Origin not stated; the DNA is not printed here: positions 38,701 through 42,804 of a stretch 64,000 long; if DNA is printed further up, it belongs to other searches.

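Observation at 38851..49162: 10.3-kb operon inside a glycan locus: a tail-fibre-like repeat protein plus two giant paralogous secreted proteins of unknown function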

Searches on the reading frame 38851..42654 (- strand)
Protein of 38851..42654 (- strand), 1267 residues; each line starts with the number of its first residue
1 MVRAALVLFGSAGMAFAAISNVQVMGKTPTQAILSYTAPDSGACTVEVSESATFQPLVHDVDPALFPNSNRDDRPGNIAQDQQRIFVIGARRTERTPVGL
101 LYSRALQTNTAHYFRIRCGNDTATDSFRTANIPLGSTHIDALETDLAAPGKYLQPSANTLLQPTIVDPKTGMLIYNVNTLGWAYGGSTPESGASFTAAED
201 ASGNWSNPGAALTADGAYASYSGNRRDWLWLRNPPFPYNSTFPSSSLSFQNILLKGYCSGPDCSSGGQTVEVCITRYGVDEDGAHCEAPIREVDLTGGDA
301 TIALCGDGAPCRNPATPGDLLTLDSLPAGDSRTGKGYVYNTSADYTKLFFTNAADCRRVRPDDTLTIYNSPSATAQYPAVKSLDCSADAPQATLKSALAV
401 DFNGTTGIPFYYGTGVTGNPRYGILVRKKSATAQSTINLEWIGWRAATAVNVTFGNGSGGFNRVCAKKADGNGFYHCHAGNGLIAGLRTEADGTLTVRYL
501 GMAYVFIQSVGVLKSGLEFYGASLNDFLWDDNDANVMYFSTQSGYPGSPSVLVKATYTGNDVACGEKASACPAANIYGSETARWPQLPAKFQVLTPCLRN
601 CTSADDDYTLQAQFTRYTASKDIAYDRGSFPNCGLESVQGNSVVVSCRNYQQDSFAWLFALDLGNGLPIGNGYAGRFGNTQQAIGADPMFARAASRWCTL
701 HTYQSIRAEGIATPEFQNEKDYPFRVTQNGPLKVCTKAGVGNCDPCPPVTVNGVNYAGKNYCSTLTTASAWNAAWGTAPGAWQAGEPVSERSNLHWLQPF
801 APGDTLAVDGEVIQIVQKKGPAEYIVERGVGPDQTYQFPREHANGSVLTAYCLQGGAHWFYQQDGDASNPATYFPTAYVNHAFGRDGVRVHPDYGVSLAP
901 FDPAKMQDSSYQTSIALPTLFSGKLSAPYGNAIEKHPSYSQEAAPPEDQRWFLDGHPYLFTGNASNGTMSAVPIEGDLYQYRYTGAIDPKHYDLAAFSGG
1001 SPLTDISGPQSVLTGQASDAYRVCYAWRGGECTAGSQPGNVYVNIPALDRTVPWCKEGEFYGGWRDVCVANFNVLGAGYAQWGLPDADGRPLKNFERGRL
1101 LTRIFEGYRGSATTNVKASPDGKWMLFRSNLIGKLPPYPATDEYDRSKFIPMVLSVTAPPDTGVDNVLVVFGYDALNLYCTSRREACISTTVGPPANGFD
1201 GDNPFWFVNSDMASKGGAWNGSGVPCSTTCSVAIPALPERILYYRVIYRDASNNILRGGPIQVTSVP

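Call 3: search_protein_families(library=pfam, proteins=[window:38851-42654:-], max_evalue=1)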
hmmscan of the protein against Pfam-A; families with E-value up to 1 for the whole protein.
window:38851-42654:- (1267 aa): 0 families

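Call 4: search_protein_families(library=ncbifam, proteins=[window:38851-42654:-], max_evalue=1)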
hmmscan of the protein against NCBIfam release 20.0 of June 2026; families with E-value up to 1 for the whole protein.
window:38851-42654:- (1267 aa): 0 families

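Call 5: search_protein_families(library=phrogs, proteins=[window:38851-42654:-], max_evalue=0.1)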
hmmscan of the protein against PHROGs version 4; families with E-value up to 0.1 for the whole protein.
window:38851-42654:- (1267 aa): 0 families

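Call 10: search_solved_structures(query=window:38851-42654:-, max_evalue=1)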
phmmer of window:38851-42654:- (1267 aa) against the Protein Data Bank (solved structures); distinct sequences matched with E-value up to 1: 1.
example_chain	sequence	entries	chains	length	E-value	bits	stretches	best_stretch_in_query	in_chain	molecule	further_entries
2mwi_A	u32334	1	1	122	0.098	13.2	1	901-997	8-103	Deoxynucleotidyltransferase terminal-interacting protein 1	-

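Call 12: find_homologous_proteins(query=window:38851-42654:-, max_evalue=0.001)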
Query window:38851-42654:- (1267 aa): 108 proteins with E <= 0.001 among 8000 candidates.
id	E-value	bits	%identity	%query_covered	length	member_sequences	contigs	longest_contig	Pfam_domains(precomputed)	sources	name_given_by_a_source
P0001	0.0e+0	2966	100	99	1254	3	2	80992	-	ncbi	-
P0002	0.0e+0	1962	65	99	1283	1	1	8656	-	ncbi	ncbi:MAG TPA: hypothetical protein VGF59_10125 [Bryobacteraceae bacterium]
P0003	0.0e+0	1631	57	98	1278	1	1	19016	-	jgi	jgi:hypothetical protein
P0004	0.0e+0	1614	56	99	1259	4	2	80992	-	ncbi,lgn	-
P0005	0.0e+0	1604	65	81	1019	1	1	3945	-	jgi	jgi:hypothetical protein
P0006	0.0e+0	1148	45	98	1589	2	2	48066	-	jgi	jgi:hypothetical protein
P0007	0.0e+0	1108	44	99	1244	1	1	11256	-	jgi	jgi:hypothetical protein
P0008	1.0e-294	999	41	100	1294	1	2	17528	-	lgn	-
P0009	5.5e-287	973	40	99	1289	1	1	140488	-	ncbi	ncbi:MAG: hypothetical protein U0R19_38050 [Bryobacteraceae bacterium]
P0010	5.4e-138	480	33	62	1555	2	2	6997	-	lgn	-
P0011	3.5e-132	460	31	63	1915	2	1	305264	PF07679.23,PF17766.8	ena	-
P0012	1.0e-116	409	30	68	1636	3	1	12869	PF13385.14,PF10102.15,PF01471.24,PF00041.28,PF16656.12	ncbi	-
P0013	8.4e-113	396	31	63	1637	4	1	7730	PF10102.15,PF01471.24,PF00041.28,PF16656.12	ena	-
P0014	4.3e-112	394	30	100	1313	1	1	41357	-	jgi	jgi:hypothetical protein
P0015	1.3e-111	392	29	100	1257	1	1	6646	-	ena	-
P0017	1.1e-110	389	30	100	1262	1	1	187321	-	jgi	jgi:hypothetical protein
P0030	4.5e-92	328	29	100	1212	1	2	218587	-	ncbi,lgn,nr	ncbi:MAG TPA: hypothetical protein VG675_01530 [Bryobacteraceae bacterium]|nr:hypothetical protein [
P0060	1.6e-76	276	43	26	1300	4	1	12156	-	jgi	jgi:uncharacterized protein (TIGR03437 family)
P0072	1.2e-71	260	27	50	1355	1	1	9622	-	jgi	jgi:uncharacterized protein (TIGR03437 family)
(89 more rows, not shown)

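Call 18: find_encoding_contigs(protein=P0030, flank=10000, max_places=2)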
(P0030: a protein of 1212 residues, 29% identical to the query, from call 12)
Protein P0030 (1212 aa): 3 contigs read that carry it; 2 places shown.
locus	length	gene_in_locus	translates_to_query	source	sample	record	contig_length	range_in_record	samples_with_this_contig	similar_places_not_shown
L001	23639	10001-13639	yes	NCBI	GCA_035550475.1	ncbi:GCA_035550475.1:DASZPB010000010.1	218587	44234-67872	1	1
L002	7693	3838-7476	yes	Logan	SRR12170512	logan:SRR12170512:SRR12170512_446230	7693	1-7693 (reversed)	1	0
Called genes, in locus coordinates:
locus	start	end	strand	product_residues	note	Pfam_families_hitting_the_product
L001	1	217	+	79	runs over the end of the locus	-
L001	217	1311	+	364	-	-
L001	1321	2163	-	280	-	-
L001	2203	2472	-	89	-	-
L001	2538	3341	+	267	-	PF01522:Polysacc_deac_1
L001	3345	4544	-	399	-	PF13439:Glyco_transf_4, PF00534:Glycos_transf_1 (weak), PF13692:Glyco_trans_1_4, PF13524:Glyco_trans_1_2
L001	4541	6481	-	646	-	PF13522:GATase_6, PF13537:GATase_7, PF00733:Asn_synthase, PF06508:QueC (faint)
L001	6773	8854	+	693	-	-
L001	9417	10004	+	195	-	-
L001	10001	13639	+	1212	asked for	-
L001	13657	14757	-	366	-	PF01073:3Beta_HSD, PF01370:Epimerase, PF02719:Polysacc_synt_2 (faint), PF04321:RmlD_sub_bind, PF07993:NAD_binding_4 (faint), PF13460:NAD_binding_10 (weak), PF16363:GDP_Man_Dehyd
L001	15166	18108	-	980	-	PF17957:Big_7 (faint), PF10111:Glyco_tranf_2_2 (faint), PF00535:Glycos_transf_2, PF13641:Glyco_tranf_2_3 (weak), PF13632:Glyco_trans_2_3 (faint), PF00535:Glycos_transf_2, PF13641:Glyco_tranf_2_3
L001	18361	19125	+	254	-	PF01061:ABC2_membrane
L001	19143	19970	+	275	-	PF00005:ABC_tran, PF13304:AAA_21 (faint)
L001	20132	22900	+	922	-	PF13506:Glyco_transf_21 (faint), PF00535:Glycos_transf_2, PF10111:Glyco_tranf_2_2 (faint), PF13641:Glyco_tranf_2_3 (weak), PF13632:Glyco_trans_2_3 (faint), PF00535:Glycos_transf_2, PF13641:Glyco_tranf_2_3, PF13712:Glyco_tranf_2_5 (weak)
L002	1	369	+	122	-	?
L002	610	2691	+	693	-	-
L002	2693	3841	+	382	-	-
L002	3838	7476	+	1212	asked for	-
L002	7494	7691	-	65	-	?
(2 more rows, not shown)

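Call 19: find_encoding_contigs(protein=P0017, flank=10000, max_places=2)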
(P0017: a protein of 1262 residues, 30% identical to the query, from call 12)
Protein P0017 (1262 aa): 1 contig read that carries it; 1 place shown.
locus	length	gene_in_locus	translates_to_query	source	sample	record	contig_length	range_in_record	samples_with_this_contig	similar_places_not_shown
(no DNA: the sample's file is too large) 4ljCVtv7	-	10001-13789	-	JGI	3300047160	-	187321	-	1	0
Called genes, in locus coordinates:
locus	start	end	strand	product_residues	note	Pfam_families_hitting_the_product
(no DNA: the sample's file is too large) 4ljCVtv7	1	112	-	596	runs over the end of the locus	PF02776:TPP_enzyme_N, PF00205:TPP_enzyme_M, PF02775:TPP_enzyme_C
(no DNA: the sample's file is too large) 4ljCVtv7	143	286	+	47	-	-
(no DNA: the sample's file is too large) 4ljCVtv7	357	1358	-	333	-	PF01073:3Beta_HSD, PF01370:Epimerase, PF02719:Polysacc_synt_2, PF04321:RmlD_sub_bind, PF05368:NmrA (weak), PF07993:NAD_binding_4 (faint), PF16363:GDP_Man_Dehyd, PF13460:NAD_binding_10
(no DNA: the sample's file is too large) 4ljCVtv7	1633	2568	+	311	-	PF00535:Glycos_transf_2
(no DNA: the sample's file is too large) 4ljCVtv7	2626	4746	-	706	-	-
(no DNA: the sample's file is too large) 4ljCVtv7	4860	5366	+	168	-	PF00293:NUDIX (weak)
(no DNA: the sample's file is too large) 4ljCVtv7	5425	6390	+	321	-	PF03706:LPG_synthase_TM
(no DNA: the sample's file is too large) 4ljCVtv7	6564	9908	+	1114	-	PF12789:PTR (faint)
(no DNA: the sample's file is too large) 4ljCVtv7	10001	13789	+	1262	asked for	-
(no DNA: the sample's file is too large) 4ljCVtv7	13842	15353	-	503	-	PF13231:PMT_2 (weak)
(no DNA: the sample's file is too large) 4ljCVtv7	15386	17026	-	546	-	-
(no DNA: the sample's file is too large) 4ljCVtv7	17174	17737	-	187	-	PF00908:dTDP_sugar_isom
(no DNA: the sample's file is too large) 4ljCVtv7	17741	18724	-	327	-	PF01073:3Beta_HSD, PF01370:Epimerase, PF05368:NmrA (weak), PF13460:NAD_binding_10, PF16363:GDP_Man_Dehyd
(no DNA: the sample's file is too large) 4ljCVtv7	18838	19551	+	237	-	PF00535:Glycos_transf_2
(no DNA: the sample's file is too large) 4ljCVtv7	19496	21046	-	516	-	-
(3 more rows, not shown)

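Call 25: find_related_loci(query=A2, collection=genome_contigs, flank=10000)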
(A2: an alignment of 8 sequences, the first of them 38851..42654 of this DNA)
Query A2 (1267 aa) in genome_contigs; peptide patterns used: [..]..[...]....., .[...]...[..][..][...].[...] (x = any residue, [..] = any of these).
58 stretches matched a pattern; 43 encode a relative of the query (tblastn E <= 1e-3); 41 distinct loci.
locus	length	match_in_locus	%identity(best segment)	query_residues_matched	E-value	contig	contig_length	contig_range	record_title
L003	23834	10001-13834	41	10-1267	0e+0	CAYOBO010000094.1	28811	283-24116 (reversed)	MAG TPA_asm: uncultured Candidatus Solibacter sp. isolate SRP290908_co2_360 genome assembly, contig: NODE_2020_length_28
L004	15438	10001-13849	41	6-1267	0e+0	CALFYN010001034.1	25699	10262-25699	MAG TPA_asm: uncultured Acidobacteria bacterium isolate SRR6227243_bin.2_CONCOCT_v1.1_MAG genome assembly, contig: ERZ79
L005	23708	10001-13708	45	28-1267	0e+0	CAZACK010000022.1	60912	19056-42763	MAG TPA_asm: uncultured Solibacteraceae bacterium isolate binchicken_co107_188 genome assembly, contig: NODE_1217_length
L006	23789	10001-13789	40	11-1267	0e+0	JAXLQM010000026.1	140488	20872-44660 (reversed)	MAG: Bryobacteraceae bacterium isolate STL-ACI3 C4.145.fa-26, whole genome shotgun sequence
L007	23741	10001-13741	29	18-1267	5e-100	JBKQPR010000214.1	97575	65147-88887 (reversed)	MAG: Bryobacteraceae bacterium isolate MGr1A1B1C__bin_144 MGr1A1B1C_000000166560, whole genome shotgun sequence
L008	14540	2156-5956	27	6-1267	1e-83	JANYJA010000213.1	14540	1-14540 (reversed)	MAG: Terriglobia bacterium isolate GL140_3_metabinner_45_sub GL140_3_k141_2812349, whole genome shotgun sequence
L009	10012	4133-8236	28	2-1267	2e-70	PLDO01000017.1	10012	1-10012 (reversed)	MAG: Bryobacterales bacterium isolate palsa_241 73.20111000_P2D.25_contig_10258, whole genome shotgun sequence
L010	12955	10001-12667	31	15-1259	3e-68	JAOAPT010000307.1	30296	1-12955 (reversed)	MAG: Candidatus Solibacter sp. isolate RYN_21 scaffold_1122775, whole genome shotgun sequence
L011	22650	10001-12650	29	21-1265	3e-65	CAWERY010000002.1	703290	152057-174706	MAG: uncultured Solibacteraceae bacterium isolate MFD04967.bin.2.95 genome assembly, contig: contig_14245, whole genome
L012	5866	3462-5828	40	2-959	4e-54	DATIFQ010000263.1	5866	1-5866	MAG TPA_asm: Bryobacteraceae bacterium isolate SMAG_U16399 k141_1810617, whole genome shotgun sequence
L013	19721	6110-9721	29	8-1259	2e-95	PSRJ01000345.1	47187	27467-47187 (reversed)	MAG: Terriglobia bacterium isolate subdivision3 Amazon FNV 2010 0 2 1 contig_75_39459936_length_47187_multi_3_in_0_out_1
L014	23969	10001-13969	40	6-1267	3e-46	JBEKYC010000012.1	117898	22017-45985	MAG: Bryobacteraceae bacterium isolate SPRUCE 666 SPRUCE_666_12, whole genome shotgun sequence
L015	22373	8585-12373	44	1-1265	3e-44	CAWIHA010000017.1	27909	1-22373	MAG: Bryobacterales bacterium isolate MFD03726.bin.1.141 genome assembly, contig: contig_36147, whole genome shotgun seq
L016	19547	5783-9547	29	18-1267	7e-44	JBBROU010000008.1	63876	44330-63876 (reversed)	MAG: Bryobacterales bacterium isolate La1_metabat2.335 LA1C_B2.335_k141_1767938L_63876_cov_33.4798, whole genome shotgun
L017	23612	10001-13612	55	1-1267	7e-42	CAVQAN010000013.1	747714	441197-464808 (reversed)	MAG: Bryobacterales bacterium isolate MFD01476.bin.2.102 genome assembly, contig: contig_60288, whole genome shotgun seq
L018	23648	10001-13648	52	1-1267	4e-42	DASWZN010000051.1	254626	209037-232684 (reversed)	MAG TPA_asm: Bryobacteraceae bacterium isolate SMAG_U3739 k141_17276, whole genome shotgun sequence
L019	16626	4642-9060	48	1-1267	2e-41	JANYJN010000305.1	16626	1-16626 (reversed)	MAG: Candidatus Solibacter sp. isolate GL140_4_metabinner_111_sub GL140_4_k141_1747072, whole genome shotgun sequence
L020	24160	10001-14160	47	1-1267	2e-41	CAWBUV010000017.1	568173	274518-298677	MAG: uncultured Solibacteraceae bacterium isolate MFD00822.bin.2.163 genome assembly, contig: contig_67954, whole genome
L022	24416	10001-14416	43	2-1267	2e-40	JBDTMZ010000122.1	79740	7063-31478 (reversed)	MAG: Candidatus Solibacter sp. isolate cluster3_bin.138 NODE_598_length_79740_cov_15.640070, whole genome shotgun sequen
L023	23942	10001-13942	45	15-1267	5e-40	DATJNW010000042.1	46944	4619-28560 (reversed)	MAG TPA_asm: Bryobacteraceae bacterium isolate SMAG_U14871 k141_4177464, whole genome shotgun sequence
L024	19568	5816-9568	38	18-1267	8e-40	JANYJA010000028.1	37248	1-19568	MAG: Terriglobia bacterium isolate GL140_3_metabinner_45_sub GL140_3_k141_755833, whole genome shotgun sequence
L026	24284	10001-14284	37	1-1267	4e-39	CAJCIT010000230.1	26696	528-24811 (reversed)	Acidobacteriaceae bacterium isolate BOG_genome_mining.201 genome assembly, contig: k141_9843923, whole genome shotgun se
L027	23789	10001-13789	34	17-1263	4e-39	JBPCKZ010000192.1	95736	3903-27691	MAG: Bryobacteraceae bacterium isolate TH_ant_mag_65 S1Ck127_7275345_flag_0_multi_17.8329_len_95736, whole genome shotgu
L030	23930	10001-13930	37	28-1267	3e-38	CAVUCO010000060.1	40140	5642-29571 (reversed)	MAG: uncultured Acidobacteriaceae bacterium isolate MFD01716.bin.2.64 genome assembly, contig: contig_85176, whole genom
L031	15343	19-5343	36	15-1267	2e-36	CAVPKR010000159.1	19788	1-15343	MAG: Terriglobia bacterium isolate MFD10064.bin.2.14 genome assembly, contig: contig_89052, whole genome shotgun sequenc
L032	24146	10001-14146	27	6-1263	1e-33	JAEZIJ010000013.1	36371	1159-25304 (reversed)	MAG: Acidobacteria bacterium isolate OH_CDB_181 k127_1808661, whole genome shotgun sequence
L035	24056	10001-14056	35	4-1267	1e-32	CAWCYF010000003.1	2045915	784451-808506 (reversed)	MAG: uncultured Acidobacteriota bacterium isolate MFD09603.bin.2.26 genome assembly, contig: contig_7852, whole genome s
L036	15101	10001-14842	38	4-1267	3e-32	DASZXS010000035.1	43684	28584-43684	MAG TPA_asm: Bryobacteraceae bacterium isolate SMAG_U6189 k141_870015, whole genome shotgun sequence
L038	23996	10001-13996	41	22-1266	6e-32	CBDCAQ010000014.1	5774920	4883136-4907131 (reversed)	MAG: Bryobacteraceae bacterium isolate c74d06a9-6702-495b-b7fb-614c217a150d genome assembly, contig: chromosome_6, whole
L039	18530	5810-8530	43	21-1267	7e-31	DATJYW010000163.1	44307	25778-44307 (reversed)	MAG TPA_asm: Candidatus Acidiferrales bacterium isolate SMAG_U15162 k141_454930, whole genome shotgun sequence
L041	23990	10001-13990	32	3-1267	7e-44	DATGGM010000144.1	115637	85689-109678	MAG TPA_asm: Bryobacteraceae bacterium isolate SMAG_U9754 k141_194625, whole genome shotgun sequence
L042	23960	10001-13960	34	24-1267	1e-26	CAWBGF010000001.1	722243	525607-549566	MAG: Terriglobia bacterium isolate MFD09222.bin.1.41 genome assembly, contig: contig_145351, whole genome shotgun sequen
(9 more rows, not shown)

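Call 32: search_solved_structures(query=A1, max_evalue=10)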
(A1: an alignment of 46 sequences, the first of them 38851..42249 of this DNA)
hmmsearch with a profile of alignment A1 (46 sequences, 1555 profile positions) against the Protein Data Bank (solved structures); distinct sequences matched with E-value up to 10: 3.
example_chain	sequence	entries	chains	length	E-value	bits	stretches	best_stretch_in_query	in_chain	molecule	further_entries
9has_AA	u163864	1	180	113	0.19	12.5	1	160-213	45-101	coat protein of ssRNA phage ESO003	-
4ep6_A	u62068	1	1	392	1.4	9.7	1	1121-1167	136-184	Cytochrome P450-like protein XplA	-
2wiv_A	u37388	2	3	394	1.4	9.7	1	1121-1167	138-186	CYTOCHROME P450-LIKE PROTEIN XPLA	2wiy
